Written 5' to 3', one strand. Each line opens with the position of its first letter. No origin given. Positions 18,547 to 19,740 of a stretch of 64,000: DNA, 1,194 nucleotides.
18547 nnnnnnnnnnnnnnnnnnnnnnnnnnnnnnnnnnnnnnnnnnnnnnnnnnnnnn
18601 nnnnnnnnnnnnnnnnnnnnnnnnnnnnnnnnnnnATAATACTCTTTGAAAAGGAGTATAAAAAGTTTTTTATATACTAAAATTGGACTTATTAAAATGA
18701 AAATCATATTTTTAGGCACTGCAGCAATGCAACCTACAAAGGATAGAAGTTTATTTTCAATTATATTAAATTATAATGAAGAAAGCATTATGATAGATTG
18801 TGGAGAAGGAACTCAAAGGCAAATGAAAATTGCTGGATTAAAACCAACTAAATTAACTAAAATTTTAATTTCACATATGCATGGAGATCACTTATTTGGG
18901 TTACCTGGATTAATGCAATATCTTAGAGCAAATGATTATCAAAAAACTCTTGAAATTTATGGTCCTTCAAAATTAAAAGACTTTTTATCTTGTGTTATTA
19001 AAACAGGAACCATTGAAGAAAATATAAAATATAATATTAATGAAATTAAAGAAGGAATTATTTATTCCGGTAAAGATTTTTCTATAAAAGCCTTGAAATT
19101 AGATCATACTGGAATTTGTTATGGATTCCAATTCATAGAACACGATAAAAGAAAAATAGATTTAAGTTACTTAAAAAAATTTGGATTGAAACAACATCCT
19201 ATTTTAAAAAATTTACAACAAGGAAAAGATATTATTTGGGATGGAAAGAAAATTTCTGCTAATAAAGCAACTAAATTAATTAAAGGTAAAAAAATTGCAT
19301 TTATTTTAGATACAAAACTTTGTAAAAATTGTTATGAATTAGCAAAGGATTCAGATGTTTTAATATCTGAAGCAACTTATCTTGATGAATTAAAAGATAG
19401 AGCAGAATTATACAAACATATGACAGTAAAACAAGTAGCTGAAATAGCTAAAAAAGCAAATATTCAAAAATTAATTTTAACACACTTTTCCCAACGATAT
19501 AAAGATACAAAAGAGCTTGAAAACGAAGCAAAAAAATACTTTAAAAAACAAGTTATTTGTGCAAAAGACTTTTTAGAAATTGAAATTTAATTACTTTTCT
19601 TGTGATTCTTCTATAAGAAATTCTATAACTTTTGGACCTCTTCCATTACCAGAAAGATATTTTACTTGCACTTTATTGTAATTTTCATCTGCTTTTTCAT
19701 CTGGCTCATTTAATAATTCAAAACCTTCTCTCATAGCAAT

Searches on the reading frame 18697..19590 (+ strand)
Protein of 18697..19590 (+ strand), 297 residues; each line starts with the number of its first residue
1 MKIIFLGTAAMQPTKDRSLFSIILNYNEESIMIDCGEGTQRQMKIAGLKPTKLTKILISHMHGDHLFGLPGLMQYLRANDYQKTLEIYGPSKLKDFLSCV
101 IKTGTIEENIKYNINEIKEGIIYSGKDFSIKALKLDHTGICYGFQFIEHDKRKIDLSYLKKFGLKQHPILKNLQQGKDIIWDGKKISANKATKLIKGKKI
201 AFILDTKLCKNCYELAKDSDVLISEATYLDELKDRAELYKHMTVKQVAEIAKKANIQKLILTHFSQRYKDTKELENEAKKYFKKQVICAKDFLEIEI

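Call 9: search_protein_families(library=pfam, proteins=[window:18697-19590:+])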
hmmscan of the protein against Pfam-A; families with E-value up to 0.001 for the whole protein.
window:18697-19590:+ (297 aa): 4 families
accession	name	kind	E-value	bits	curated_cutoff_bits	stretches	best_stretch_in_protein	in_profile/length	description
PF12706.13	Lactamase_B_2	-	1.1e-14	55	27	2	31-138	3-113/200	Beta-lactamase superfamily domain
PF00753.33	Lactamase_B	-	1.9e-10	41.4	22.7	1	21-78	8-69/196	Metallo-beta-lactamase superfamily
PF23023.1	Anti-Pycsar_Apyc1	-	4.2e-05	23.6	50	1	23-105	24-105/250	Anti-Pycsar protein Apyc1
PF13691.12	Lactamase_B_4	-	6.8e-05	22.9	27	1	11-63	4-58/63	tRNase Z endonuclease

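Call 10: search_protein_families(library=ncbifam, proteins=[window:18697-19590:+])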
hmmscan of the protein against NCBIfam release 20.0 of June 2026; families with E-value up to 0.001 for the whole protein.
window:18697-19590:+ (297 aa): 17 families
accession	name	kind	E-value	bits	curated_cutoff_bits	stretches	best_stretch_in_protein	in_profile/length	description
TIGR02651.1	RNase_Z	equivalog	2.1e-94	316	292.95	1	2-297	1-302/302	ribonuclease Z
NF000801.0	PRK00055.1-3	equivalog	2.1e-91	306.2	252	1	1-297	2-303/307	ribonuclease Z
NF000805.0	PRK00055.2-3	equivalog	1.8e-70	237.7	416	1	3-296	6-299/307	ribonuclease Z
NF000800.0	PRK00055.1-1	equivalog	6.7e-67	225.6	398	1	1-295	1-303/305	ribonuclease Z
NF000804.0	PRK00055.2-1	equivalog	3.1e-63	213.7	402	1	3-294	6-296/306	ribonuclease Z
TIGR02649.1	true_RNase_BN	exception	8.8e-55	185.9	563.7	1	3-282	2-290/304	ribonuclease BN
NF002558.0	PRK02126.1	subfamily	2.5e-34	118.8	315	2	115-287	140-337/345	ribonuclease Z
NF041851.1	cyc_nuc_deg_phdiest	equivalog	2e-25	89.6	400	2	195-291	153-247/253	cyclic nucleotide-degrading phosphodiesterase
NF041257.1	GntH_guanitoxin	equivalog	2.3e-18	66.2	333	1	1-142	13-159/374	guanitoxin biosynthesis MBL fold metallo-hydrolase GntH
TIGR02650.1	RNase_Z_T_toga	equivalog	1.3e-13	50.8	507.05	1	17-282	7-260/277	ribonuclease Z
NF000806.0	PRK00055.2-4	equivalog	1.1e-12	47.7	363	1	2-114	3-116/280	ribonuclease Z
NF002553.0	PRK02113.1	equivalog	4.2e-11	42.8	386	1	13-139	29-153/252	MBL fold metallo-hydrolase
NF038231.1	MBL_Geo_Pelo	equivalog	3.7e-08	33.3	360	1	11-91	26-102/250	GPMC system MBL fold metallohydrolase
TIGR03307.1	PhnP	equivalog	6.6e-07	28.9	272.25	1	9-159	27-160/249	phosphonate metabolism protein PhnP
NF047979.1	lactonase_AidB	equivalog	4.1e-06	26.2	360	1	40-69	81-110/271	AidB family quorum-quenching N-acyl homoserine lactonase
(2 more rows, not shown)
